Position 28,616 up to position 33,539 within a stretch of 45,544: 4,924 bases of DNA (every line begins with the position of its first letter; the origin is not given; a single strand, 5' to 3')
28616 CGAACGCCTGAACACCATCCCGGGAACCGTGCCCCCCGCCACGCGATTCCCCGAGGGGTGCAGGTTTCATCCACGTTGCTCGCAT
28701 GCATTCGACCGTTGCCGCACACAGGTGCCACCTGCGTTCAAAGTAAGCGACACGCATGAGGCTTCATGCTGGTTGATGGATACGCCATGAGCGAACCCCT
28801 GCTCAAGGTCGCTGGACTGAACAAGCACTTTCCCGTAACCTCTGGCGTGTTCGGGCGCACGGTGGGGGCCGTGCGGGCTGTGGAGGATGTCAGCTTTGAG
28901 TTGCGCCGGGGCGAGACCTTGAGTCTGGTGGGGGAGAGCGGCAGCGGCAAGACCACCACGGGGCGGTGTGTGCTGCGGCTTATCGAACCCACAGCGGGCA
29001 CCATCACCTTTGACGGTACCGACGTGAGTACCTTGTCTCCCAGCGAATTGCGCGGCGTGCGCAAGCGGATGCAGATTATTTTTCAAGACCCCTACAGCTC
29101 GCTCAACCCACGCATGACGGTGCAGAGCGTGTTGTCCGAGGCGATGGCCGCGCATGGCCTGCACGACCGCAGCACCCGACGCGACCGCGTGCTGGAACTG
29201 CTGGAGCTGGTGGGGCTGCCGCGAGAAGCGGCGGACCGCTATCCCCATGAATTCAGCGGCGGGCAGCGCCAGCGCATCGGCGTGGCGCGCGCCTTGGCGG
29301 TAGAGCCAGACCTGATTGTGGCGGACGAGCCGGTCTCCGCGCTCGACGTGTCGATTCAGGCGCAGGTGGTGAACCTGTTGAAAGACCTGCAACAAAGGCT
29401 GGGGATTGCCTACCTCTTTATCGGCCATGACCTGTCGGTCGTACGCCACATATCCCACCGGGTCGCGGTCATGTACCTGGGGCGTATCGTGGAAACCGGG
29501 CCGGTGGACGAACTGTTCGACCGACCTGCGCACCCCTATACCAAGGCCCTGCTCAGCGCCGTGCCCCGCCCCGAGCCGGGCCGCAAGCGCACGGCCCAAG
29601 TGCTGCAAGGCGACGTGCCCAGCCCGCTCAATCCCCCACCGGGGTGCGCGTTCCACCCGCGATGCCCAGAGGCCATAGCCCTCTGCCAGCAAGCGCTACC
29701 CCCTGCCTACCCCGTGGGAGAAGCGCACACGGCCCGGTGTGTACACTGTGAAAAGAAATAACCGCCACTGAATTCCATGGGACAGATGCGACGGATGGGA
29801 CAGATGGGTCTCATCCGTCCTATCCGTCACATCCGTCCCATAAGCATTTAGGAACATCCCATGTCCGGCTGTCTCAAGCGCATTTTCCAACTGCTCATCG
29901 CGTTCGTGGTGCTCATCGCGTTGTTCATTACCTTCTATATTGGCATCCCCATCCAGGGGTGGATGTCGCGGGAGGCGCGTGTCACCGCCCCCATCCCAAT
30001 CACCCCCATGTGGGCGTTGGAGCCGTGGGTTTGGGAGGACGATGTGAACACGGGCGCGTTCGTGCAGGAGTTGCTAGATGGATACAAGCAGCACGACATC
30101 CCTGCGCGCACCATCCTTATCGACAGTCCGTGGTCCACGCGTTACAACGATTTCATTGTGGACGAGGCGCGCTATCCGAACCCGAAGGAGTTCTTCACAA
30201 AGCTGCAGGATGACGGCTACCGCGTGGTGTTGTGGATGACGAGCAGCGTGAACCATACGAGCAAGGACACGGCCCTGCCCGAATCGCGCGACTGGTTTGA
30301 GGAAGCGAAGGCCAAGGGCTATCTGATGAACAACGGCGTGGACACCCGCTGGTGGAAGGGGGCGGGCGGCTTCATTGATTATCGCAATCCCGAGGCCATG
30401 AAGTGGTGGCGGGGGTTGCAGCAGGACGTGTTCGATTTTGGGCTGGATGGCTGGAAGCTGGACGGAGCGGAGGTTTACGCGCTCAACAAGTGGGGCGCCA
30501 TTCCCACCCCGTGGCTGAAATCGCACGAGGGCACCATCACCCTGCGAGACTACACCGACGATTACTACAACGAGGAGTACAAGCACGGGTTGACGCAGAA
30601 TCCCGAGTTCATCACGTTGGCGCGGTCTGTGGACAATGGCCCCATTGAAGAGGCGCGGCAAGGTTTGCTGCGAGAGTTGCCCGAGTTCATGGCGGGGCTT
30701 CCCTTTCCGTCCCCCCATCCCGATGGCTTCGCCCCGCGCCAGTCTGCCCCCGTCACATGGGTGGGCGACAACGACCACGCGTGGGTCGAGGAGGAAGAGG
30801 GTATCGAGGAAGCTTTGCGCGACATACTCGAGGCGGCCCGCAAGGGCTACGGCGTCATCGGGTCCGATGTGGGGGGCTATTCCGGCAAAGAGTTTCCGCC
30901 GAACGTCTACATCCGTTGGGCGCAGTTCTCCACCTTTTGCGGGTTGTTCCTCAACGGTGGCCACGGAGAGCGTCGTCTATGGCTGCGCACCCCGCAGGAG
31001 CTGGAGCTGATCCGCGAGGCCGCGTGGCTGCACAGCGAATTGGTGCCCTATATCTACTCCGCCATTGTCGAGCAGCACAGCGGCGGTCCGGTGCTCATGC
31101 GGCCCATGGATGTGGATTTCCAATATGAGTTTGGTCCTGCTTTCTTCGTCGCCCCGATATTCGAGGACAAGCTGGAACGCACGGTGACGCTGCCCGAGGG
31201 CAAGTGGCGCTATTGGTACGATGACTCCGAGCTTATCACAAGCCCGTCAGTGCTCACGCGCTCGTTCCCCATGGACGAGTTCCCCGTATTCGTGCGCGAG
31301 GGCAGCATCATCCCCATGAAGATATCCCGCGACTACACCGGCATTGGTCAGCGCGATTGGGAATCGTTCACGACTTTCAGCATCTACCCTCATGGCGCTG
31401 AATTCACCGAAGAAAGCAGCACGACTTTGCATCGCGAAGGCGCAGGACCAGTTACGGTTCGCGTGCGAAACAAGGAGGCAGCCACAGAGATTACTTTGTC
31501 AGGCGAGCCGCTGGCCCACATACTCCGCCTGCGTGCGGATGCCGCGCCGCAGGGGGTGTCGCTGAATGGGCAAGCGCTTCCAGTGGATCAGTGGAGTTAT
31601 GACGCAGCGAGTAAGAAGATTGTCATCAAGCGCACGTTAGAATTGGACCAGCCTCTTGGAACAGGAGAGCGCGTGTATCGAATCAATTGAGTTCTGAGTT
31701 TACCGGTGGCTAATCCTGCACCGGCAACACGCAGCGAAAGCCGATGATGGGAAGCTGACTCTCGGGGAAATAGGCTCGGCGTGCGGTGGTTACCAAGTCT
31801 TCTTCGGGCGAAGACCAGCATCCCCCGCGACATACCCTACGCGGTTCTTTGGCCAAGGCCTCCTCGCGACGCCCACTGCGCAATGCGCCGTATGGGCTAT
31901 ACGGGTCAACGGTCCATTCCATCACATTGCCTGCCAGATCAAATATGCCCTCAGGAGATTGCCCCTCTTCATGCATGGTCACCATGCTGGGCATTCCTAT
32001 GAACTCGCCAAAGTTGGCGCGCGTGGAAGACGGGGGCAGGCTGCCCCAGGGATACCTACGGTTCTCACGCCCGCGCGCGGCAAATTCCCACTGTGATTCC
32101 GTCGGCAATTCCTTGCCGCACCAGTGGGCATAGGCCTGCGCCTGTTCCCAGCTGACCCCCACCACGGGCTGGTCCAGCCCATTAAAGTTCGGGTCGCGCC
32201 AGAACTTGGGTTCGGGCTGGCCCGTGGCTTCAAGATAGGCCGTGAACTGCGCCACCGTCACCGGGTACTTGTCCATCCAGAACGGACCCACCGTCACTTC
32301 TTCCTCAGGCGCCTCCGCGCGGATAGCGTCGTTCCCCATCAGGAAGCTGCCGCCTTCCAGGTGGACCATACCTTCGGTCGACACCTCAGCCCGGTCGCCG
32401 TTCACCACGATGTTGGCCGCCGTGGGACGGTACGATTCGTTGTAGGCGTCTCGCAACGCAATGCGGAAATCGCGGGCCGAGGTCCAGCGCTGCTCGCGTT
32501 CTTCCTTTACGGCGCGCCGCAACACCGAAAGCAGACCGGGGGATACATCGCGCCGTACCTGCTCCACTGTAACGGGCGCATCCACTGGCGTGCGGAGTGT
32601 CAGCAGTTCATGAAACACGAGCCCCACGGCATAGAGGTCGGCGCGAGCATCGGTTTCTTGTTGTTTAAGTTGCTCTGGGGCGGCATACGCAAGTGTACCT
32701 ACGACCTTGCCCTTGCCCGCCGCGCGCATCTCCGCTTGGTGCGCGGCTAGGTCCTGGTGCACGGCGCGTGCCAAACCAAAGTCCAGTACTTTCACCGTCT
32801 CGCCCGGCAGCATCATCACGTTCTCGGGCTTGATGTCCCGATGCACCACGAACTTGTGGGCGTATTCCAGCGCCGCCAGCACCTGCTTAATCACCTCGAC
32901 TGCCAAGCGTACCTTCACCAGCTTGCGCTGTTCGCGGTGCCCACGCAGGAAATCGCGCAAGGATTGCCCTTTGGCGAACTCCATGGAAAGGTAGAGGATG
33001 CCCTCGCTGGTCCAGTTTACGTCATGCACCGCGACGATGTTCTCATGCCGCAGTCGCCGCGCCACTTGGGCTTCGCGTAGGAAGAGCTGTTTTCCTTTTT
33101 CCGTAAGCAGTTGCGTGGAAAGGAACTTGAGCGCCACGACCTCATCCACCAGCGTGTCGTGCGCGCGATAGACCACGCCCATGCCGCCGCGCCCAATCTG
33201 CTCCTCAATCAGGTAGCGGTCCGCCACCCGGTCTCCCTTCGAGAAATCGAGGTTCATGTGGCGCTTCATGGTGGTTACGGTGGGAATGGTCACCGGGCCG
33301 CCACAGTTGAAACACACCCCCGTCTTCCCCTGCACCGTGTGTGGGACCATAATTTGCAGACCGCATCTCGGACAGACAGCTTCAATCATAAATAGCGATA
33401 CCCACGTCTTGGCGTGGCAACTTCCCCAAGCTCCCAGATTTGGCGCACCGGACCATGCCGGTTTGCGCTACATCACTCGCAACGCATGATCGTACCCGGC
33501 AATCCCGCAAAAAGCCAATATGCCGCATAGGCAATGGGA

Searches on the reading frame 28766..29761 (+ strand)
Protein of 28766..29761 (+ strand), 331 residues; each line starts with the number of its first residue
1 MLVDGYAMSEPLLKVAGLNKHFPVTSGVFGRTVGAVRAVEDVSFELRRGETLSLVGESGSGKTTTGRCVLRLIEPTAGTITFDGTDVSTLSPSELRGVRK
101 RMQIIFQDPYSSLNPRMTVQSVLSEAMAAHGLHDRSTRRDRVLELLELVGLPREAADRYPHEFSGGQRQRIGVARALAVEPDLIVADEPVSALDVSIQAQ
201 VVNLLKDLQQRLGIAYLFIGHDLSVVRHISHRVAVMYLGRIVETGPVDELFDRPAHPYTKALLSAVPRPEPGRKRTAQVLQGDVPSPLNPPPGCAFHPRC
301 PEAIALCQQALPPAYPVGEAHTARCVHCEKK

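Call 8: search_protein_families(library=pfam, proteins=[window:28766-29761:+], max_evalue=0.001)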
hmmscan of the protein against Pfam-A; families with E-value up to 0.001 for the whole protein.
window:28766-29761:+ (331 aa): 4 families
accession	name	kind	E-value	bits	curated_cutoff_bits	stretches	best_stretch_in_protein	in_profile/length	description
PF00005.33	ABC_tran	-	1.3e-33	116.9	25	1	40-190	2-136/137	ABC transporter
PF08352.17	oligo_HPY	-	2.3e-21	76.4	27.1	1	242-307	1-65/65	Oligopeptide/dipeptide transporter, C-terminal region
PF13401.12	AAA_22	-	0.00023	21.9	27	0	52-220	8-122/130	AAA domain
PF13304.12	AAA_21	-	0.00043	20.9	27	0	157-210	232-288/304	AAA domain, putative AbiEii toxin, Type IV TA system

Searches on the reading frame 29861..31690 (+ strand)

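Call 8: search_protein_families(library=pfam, proteins=[window:29861-31690:+], max_evalue=0.001)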
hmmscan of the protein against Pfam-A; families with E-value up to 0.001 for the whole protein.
window:29861-31690:+ (609 aa): 2 families
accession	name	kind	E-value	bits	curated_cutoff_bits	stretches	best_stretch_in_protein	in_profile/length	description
PF01055.32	Glyco_hydro_31_2nd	-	7.7e-45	154.1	23.5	1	46-401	2-328/328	Glycosyl hydrolases family 31 TIM-barrel domain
PF21365.3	Glyco_hydro_31_3rd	-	6.6e-12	46.2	24.4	1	417-484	20-87/87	Glycosyl hydrolase family 31 C-terminal domain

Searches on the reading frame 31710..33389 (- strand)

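Call 8: search_protein_families(library=pfam, proteins=[window:31710-33389:-], max_evalue=0.001)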
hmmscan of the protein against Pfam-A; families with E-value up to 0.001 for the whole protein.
window:31710-33389:- (559 aa): 5 families
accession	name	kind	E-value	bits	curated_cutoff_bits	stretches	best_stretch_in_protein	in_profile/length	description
PF03781.23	FGE-sulfatase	-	2.6e-50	171.9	23.3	1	338-554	2-254/255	Sulfatase-modifying factor enzyme 1-like domain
PF00069.31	Pkinase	-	3.4e-47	161.5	31.7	1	60-293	2-221/263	Protein kinase domain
PF07714.23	PK_Tyr_Ser-Thr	-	2.2e-30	106.2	23.1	1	62-268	4-203/258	Protein tyrosine and serine/threonine kinase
PF03109.22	ABC1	-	4.2e-06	26.5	22.9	1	107-217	114-224/244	ABC1 atypical kinase-like domain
PF01636.29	APH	-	3.5e-05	24.1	23.2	0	160-217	141-209/239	Phosphotransferase enzyme family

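Call 82: search_protein_families(library=padloc, proteins=[window:31710-33389:-], max_evalue=0.001)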
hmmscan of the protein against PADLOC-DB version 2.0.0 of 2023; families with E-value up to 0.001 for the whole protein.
window:31710-33389:- (559 aa): 34 families (the best 25 are shown)
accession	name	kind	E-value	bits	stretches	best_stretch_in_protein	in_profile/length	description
PDLC04042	PD-T4-6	-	2.8e-71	238.6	1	53-321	5-278/292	-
PDLC04061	PD-T4-6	-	3.3e-64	216.2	1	55-325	14-293/510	-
PDLC04060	PD-T4-6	-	7.4e-61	204.5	1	52-317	3-271/486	-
PDLC04053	PD-T4-6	-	1.3e-60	203.4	1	54-328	6-284/311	-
PDLC04138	mad6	-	1e-58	197.7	1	51-285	45-272/659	mads_6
PDLC04054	PD-T4-6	-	8.5e-56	187.8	1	49-278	3-222/347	-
PDLC04052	PD-T4-6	-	1.7e-53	180.6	1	52-326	4-286/496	-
PDLC04043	PD-T4-6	-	1.5e-52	177.2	1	55-324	13-286/452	-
PDLC04040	PD-T4-6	-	4.5e-50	168.9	1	65-319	2-269/547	-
PDLC04057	PD-T4-6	-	5.3e-50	168.7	1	52-329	3-284/443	-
PDLC04047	PD-T4-6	-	3.2e-49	165.8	1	50-281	3-224/327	-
PDLC04041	PD-T4-6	-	3.3e-48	163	1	56-321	27-294/443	-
PDLC04048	PD-T4-6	-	4.4e-48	162.4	1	52-275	5-218/354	-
PDLC04039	PD-T4-6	-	4.8e-47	159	1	50-334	8-294/458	-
PDLC01088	C3a189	-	6.9e-42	141.9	1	55-281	4-219/840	kinase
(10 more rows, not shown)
